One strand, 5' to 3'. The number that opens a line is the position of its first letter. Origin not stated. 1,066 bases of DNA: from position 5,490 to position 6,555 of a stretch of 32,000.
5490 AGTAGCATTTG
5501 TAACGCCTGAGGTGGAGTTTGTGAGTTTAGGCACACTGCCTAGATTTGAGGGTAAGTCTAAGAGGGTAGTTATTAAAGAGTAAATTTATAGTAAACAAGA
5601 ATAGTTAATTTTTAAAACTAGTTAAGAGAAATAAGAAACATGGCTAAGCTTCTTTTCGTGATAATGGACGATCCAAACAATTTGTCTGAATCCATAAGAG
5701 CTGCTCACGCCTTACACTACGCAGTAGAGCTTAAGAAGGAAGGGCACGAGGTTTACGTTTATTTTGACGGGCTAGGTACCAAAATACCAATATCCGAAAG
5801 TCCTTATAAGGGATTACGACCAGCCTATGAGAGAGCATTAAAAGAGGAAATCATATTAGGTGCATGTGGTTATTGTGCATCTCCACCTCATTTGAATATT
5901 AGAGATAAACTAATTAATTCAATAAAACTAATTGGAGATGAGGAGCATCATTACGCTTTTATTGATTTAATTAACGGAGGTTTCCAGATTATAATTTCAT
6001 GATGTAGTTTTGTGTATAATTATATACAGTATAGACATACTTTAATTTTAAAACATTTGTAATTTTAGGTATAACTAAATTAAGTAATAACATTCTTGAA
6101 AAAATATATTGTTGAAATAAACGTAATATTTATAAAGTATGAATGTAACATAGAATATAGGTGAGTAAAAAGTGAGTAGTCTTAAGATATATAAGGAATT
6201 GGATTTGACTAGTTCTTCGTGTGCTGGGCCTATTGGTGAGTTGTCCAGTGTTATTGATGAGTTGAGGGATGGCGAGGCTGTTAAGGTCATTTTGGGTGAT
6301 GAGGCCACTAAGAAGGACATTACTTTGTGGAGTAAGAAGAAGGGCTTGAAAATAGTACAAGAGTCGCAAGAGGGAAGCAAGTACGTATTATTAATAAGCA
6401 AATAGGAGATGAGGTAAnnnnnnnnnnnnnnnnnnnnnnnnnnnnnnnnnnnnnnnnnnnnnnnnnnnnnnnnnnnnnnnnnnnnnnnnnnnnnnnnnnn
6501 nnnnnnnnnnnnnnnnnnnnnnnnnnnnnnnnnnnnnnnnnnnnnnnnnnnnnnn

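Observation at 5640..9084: DsrE - TusA - SQR-like flavoprotein - DsrE - DUF1641x4 operon: a compact persulfide-relay module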

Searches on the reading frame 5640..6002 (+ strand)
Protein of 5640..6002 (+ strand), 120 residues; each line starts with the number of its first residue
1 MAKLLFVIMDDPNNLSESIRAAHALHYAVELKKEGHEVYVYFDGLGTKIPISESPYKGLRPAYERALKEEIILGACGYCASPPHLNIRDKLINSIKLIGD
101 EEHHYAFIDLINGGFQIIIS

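Call 3: search_protein_families(library=pfam, proteins=[window:5640-6002:+], max_evalue=0.01)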
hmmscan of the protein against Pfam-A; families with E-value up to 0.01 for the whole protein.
window:5640-6002:+ (120 aa): 0 families

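Call 4: search_protein_families(library=ncbifam, proteins=[window:5640-6002:+], max_evalue=0.01)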
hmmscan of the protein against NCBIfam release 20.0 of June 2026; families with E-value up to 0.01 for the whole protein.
window:5640-6002:+ (120 aa): 0 families

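Call 8: search_solved_structures(query=window:5640-6002:+, max_evalue=10, show_alignments=2)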
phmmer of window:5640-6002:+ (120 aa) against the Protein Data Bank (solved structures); distinct sequences matched with E-value up to 10: 3.
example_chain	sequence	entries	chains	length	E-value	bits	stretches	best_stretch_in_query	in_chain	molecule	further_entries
1vkz_A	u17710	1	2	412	0.26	14.4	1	23-72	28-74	Phosphoribosylamine--glycine ligase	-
8hxs_A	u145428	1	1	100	0.78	12.9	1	16-60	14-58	T-cell surface glycoprotein CD8 alpha chain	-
3fcm_A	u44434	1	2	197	1.2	12.3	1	77-105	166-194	Hydrolase, NUDIX family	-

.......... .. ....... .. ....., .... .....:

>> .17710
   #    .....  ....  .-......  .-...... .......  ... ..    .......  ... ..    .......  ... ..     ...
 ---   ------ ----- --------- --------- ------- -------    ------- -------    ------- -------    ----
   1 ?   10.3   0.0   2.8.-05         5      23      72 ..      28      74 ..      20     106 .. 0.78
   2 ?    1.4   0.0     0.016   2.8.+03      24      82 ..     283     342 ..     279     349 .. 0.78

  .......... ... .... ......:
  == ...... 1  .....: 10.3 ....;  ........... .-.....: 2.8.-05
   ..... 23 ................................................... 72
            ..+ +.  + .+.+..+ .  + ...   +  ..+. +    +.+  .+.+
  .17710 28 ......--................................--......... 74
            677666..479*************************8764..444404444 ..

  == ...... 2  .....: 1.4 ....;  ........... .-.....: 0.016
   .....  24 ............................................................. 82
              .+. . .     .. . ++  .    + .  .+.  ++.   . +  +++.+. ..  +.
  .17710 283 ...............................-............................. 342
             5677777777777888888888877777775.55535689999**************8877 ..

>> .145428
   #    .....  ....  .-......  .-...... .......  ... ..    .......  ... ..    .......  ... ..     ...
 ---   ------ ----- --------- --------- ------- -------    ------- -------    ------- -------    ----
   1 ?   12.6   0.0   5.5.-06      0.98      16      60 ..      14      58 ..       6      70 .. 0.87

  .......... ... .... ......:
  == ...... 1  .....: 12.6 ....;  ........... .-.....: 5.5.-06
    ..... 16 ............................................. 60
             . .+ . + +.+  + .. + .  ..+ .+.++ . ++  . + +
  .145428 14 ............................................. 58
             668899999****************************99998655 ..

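Call 29: search_protein_families(library=pfam, proteins=[window:5640-6002:+], max_evalue=10)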
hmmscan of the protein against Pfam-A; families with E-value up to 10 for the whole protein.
window:5640-6002:+ (120 aa): 1 family
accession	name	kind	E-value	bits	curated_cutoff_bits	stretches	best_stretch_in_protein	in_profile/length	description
PF13439.12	Glyco_transf_4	-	0.2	12.1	28.5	1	22-53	6-37/170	Glycosyltransferase Family 4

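Call 35: find_homologous_proteins(query=window:5640-6002:+, max_evalue=0.001)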
Query window:5640-6002:+ (120 aa): 43 proteins with E <= 0.001 among 47 candidates.
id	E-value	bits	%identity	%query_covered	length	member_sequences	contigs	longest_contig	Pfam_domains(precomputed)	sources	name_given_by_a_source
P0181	2.7e-68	245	92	100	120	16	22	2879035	-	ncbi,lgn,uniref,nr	ncbi:MAG: hypothetical protein QXY87_12550 [Saccharolobus sp.]|uniref:Sulfur reduction protein DsrE 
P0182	1.0e-64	234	88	100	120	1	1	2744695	-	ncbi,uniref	ncbi:hypothetical protein V6M85_06045 [Sulfolobus tengchongensis]|uniref:Sulfur reduction protein Ds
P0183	2.8e-61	223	80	100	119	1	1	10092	-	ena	-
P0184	3.4e-61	222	81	100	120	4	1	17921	-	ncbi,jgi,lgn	-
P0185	2.4e-60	220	81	100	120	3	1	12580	-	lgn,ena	-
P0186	8.8e-60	218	78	100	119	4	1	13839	-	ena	-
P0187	3.1e-59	216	76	100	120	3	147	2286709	-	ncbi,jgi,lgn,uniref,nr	ncbi:hypothetical protein [Sulfolobus acidocaldarius]|uniref:Conserved Archaeal protein n=4 Tax=Sulf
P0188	1.1e-57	211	75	100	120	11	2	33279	-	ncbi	ncbi:MAG: hypothetical protein QXY68_03490 [Saccharolobus sp.]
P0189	7.3e-57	208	78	100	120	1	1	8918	-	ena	-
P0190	7.7e-57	208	74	100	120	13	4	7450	-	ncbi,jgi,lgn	jgi:predicted peroxiredoxin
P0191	1.7e-56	207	75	98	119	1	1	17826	-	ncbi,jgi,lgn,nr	ncbi:MAG: hypothetical protein MPF33_10945 [Candidatus Aramenus sp.]|jgi:predicted peroxiredoxin|nr:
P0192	2.1e-56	207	76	99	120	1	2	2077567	-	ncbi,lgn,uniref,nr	ncbi:hypothetical protein [Caldivirga maquilingensis]|uniref:DsrE family protein n=1 Tax=Caldivirga 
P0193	1.7e-53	197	75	95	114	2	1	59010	-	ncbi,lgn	-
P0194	2.8e-53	197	71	99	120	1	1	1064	-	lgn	-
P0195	1.9e-52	194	70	100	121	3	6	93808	-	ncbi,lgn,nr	ncbi:MAG: hypothetical protein OWQ54_04130 [Sulfolobaceae archaeon]|nr:hypothetical protein [Sulfolo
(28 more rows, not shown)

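Call 39: find_encoding_contigs(protein=P0187, flank=7000, max_places=2)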
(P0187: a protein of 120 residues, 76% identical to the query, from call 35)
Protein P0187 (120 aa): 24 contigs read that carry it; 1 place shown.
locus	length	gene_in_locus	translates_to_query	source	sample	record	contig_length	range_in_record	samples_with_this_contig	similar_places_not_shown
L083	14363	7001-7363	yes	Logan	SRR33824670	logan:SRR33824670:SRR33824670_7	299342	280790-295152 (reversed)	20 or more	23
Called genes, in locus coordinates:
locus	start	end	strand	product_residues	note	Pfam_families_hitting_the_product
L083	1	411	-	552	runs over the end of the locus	PF00939:Na_sulph_symp, PF03600:CitMHS, PF02080:TrkA_C, PF03600:CitMHS (weak)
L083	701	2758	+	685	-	PF01315:Ald_Xan_dh_C, PF02738:MoCoBD_1, PF20256:MoCoBD_2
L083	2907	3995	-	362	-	PF00155:Aminotran_1_2, PF00266:Aminotran_5, PF01053:Cys_Met_Meta_PP, PF04864:Alliinase_C (weak)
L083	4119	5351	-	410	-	PF01979:Amidohydro_1, PF07969:Amidohydro_3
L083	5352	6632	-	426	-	PF00083:Sugar_tr, PF07690:MFS_1, PF13347:MFS_2, PF00083:Sugar_tr, PF07690:MFS_1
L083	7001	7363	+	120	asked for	-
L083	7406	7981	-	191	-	-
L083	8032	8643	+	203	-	PF03692:CxxCxxCC (weak)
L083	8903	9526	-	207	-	PF10007:DUF2250, PF14394:DUF4423 (faint), PF10007:DUF2250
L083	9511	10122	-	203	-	PF00561:Abhydrolase_1, PF12146:Hydrolase_4, PF12697:Abhydrolase_6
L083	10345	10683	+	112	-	-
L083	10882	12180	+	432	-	PF00324:AA_permease, PF13520:AA_permease_2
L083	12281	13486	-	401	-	PF21269:TreT_GT1, PF00534:Glycos_transf_1, PF13692:Glyco_trans_1_4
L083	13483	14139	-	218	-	PF19027:DUF5752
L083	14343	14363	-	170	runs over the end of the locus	PF14321:DUF4382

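Call 40: find_encoding_contigs(protein=P0192, flank=7000, max_places=2)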
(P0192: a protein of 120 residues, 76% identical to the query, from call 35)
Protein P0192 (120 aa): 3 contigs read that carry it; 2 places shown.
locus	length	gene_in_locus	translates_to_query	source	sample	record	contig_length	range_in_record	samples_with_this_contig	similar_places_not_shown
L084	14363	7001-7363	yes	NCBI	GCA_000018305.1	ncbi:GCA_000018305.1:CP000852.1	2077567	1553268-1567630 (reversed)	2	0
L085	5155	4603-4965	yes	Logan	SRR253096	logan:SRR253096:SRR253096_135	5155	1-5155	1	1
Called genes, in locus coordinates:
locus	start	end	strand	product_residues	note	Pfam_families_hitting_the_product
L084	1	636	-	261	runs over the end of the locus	PF01738:DLH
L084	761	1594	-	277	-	-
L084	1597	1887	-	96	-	-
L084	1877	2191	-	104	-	PF12802:MarR_2 (weak), PF12840:HTH_20, PF01022:HTH_5, PF01047:MarR (weak), PF13412:HTH_24 (weak)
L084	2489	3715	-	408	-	-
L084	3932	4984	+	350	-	PF01637:ATPase_2, PF13173:AAA_14 (faint), PF13401:AAA_22, PF21100:WHD_MCM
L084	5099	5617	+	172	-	PF01978:TrmB (faint), PF24034:DUF7343, PF12802:MarR_2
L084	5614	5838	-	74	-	-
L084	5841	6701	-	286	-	PF00127:Copper-bind (weak)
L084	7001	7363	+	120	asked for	-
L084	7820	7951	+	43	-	-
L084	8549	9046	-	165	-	-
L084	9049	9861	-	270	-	PF00174:Oxidored_molyb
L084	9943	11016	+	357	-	-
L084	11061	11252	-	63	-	-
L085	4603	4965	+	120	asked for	-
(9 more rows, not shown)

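Call 47: search_solved_structures(query=A2, max_evalue=10, show_alignments=2)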
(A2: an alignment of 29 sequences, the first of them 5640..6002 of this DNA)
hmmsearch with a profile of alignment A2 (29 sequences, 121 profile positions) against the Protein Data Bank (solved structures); distinct sequences matched with E-value up to 10: 7.
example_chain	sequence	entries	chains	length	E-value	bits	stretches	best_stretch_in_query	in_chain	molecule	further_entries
7on7_A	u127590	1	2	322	1.9e-05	27.7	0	60-84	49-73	SAKe6BE-L2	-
7onh_A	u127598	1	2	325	0.0094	19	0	60-86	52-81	SAKe6BE-L3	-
8pjy_A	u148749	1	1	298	0.039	17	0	60-83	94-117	SAKe6EEref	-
8vhh_A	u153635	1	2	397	0.32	14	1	6-49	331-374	Tryptophan synthase beta chain 1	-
8egy_A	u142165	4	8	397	0.34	14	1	6-56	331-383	Engineered tyrosine synthase (TmTyrS1)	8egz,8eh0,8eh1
4ccg_X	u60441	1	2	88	0.64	13.1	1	56-87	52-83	E3 UBIQUITIN-PROTEIN LIGASE FANCL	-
6e6s_A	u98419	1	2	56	1.4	11.9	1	50-92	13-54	Bacterioferritin-associated ferredoxin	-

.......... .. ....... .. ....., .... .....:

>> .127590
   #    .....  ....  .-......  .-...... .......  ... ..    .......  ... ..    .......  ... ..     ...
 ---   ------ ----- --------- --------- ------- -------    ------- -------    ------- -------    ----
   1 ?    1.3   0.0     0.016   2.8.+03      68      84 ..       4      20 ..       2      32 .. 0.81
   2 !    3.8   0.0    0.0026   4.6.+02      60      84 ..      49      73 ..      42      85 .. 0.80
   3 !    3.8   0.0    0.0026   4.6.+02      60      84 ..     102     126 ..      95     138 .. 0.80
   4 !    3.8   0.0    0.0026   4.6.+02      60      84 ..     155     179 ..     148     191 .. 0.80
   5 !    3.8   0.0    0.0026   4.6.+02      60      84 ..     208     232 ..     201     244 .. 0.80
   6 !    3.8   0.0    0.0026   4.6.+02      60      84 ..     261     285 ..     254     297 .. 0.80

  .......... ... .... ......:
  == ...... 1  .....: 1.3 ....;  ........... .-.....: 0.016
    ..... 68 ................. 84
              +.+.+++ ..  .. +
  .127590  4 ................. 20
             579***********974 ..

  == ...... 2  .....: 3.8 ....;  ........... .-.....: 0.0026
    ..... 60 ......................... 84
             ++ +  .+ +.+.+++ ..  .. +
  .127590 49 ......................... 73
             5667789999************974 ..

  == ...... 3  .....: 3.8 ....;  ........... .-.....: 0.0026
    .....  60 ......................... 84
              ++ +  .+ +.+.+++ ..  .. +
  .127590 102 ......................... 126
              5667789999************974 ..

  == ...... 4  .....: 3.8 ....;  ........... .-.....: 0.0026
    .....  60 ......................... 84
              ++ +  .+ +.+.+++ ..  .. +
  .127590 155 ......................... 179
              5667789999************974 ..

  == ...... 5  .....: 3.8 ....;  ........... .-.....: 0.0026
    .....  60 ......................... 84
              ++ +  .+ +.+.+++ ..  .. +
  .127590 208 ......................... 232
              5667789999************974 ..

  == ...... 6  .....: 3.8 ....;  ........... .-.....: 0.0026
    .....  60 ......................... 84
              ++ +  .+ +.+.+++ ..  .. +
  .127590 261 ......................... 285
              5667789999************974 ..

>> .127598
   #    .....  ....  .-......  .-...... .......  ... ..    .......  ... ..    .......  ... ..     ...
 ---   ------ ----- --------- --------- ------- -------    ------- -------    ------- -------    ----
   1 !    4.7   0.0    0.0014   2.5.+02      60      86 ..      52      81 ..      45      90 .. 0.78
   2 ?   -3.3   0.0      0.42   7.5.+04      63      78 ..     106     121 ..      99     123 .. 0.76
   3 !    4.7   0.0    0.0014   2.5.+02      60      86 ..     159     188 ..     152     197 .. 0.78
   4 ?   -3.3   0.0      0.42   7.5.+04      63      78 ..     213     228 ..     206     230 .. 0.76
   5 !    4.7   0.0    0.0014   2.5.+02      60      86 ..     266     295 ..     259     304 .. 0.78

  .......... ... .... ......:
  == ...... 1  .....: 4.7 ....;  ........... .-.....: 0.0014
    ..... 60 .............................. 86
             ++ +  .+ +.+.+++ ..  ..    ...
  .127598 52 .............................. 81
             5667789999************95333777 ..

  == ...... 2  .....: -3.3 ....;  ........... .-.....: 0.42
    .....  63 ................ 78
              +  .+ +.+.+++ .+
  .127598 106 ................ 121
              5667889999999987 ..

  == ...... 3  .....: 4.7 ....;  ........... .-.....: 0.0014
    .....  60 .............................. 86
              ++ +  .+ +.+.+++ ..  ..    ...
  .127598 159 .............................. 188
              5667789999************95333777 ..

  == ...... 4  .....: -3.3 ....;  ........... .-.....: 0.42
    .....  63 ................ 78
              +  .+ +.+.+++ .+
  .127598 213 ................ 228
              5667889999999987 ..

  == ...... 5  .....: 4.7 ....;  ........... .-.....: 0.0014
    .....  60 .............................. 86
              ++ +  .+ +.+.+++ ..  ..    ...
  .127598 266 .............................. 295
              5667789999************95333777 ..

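Call 55: predict_structure(alignment_id=A2)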
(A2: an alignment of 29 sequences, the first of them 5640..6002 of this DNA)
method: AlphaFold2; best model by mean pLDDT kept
length: 120 residues; sequences in the alignment: 29
mean_pLDDT: 94.1   pTM: 0.87
mean pLDDT of the five models: 94.1, 93.2, 89.1, 82.6, 73.6
residues with pLDDT >= 90: 100; 70-90: 20; 50-70: 0; < 50: 0
segments of 3 or more residues with pLDDT < 50: none
pLDDT, mean of each block of 10 residues (from residue 1): 97 98 98 98 96 95 98 94 90 88 83 95
secondary structure, 60 per line:
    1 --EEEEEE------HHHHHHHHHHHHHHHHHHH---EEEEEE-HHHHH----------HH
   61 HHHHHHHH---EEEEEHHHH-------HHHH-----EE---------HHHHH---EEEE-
elements in order: E3-8 H15-33 E37-42 H44-48 H59-68 E72-76 H77-80 H88-91 H108-112 E116-119

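Call 58: fold_search(model_id=the predicted structure, library=pdb)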
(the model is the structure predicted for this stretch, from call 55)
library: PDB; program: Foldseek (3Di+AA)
matches with E <= 10: 1325; with E <= 0.001: 1
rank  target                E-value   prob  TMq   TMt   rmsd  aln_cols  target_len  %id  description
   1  2qs7_A                6.0e-04  1.00  0.60  0.54   5.1       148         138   16  CRYSTAL STRUCTURE OF a putative oxidoreductase of the DsrE/DsrF-like family (SSO1126) FROM SULFOLOBUS SOLFATARICUS P2  (released 2007-08-21)
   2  2pd2_A                2.8e-03  1.00  0.67  0.74   3.2       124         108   19  Crystal structure of (ST0148) conserved hypothetical from Sulfolobus Tokodaii Strain7 (released 2007-10-02)
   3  8uja_A                3.9e-03  1.00  0.68  0.74   3.2       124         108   19  T33-fn10 - Designed Tetrahedral Protein Cage Using Fragment-based Hydrogen Bond Networks (released 2024-03-06)
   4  3mc3                  9.0e-03  1.00  0.68  0.67   4.0       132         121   16  Crystal structure of DsrE/DsrF-like family protein (NP_342589.1) from SULFOLOBUS SOLFATARICUS at 1.49 A resolution (released 2010-05-19)
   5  2hy5_A                9.0e-03  1.00  0.65  0.61   4.3       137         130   15  Crystal structure of DsrEFH (released 2006-09-19)
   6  2d1p_A                1.7e-02  0.97  0.56  0.52   6.1       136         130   15  crystal structure of heterohexameric TusBCD proteins, which are crucial for the tRNA modification (released 2006-02-28)
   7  2hy5_B                2.0e-02  0.89  0.49  0.46  10.1       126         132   17  Crystal structure of DsrEFH (released 2006-09-19)
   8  3pnx_A                2.1e-02  0.99  0.64  0.50   6.4       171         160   11  Crystal structure of a putative sulfurtransferase dsrE (Swol_2425) from Syntrophomonas wolfei str. Goettingen at 1.92  (released 2010-12-15)
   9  1l1s                  2.4e-02  0.99  0.61  0.64   4.2       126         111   17  Structure of Protein of Unknown Function MTH1491 from Methanobacterium thermoautotrophicum (released 2002-05-29)
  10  3ab2_G                2.9e-02  0.28  0.26  0.12  11.3       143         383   17  Crystal structure of aspartate kinase from Corynebacterium glutamicum in complex with threonine (released 2010-06-23)
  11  2fb6                  3.5e-02  0.99  0.63  0.65   3.5       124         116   18  Structure of Conserved Protein of Unknown Function BT1422 from Bacteroides thetaiotaomicron (released 2006-01-24)
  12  3pnx_B                4.0e-02  0.93  0.56  0.45   6.7       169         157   10  Crystal structure of a putative sulfurtransferase dsrE (Swol_2425) from Syntrophomonas wolfei str. Goettingen at 1.92  (released 2010-12-15)
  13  8em2_A                5.5e-02  0.57  0.42  0.13  10.0       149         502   10  Cryo-EM structure of the human GDH/6PGL endoplasmic bifunctional protein (released 2023-05-03)
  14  1pfu                  7.6e-02  0.77  0.36  0.09   9.5        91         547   11  METHIONYL-TRNA SYNTHETASE FROM ESCHERICHIA COLI COMPLEXED WITH METHIONINE PHOSPHINATE (released 2004-02-17)
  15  1pfw                  8.7e-02  0.75  0.36  0.09   9.2        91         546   11  METHIONYL-TRNA SYNTHETASE FROM ESCHERICHIA COLI COMPLEXED WITH TRIFLUOROMETHIONINE (released 2004-02-17)
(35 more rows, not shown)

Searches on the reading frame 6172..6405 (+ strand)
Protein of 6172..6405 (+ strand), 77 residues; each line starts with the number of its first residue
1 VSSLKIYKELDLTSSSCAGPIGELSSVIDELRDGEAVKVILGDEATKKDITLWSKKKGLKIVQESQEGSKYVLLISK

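Call 3: search_protein_families(library=pfam, proteins=[window:6172-6405:+], max_evalue=0.01)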
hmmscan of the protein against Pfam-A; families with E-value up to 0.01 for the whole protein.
window:6172-6405:+ (77 aa): 1 family
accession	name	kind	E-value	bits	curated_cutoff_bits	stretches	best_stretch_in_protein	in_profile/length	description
PF01206.22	TusA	-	2.2e-14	53.5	28.6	1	8-77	1-70/70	Sulfurtransferase TusA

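Call 4: search_protein_families(library=ncbifam, proteins=[window:6172-6405:+], max_evalue=0.01)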
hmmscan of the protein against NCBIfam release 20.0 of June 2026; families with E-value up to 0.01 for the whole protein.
window:6172-6405:+ (77 aa): 2 families
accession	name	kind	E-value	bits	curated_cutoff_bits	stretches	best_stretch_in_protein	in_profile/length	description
NF001423.0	PRK00299.1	equivalog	3.3e-06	26.8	78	1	6-77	8-79/82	sulfurtransferase TusA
NF008242.0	PRK11018.1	equivalog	0.0033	17.1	79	1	6-76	7-77/78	sulfurtransferase-like selenium metabolism protein YedF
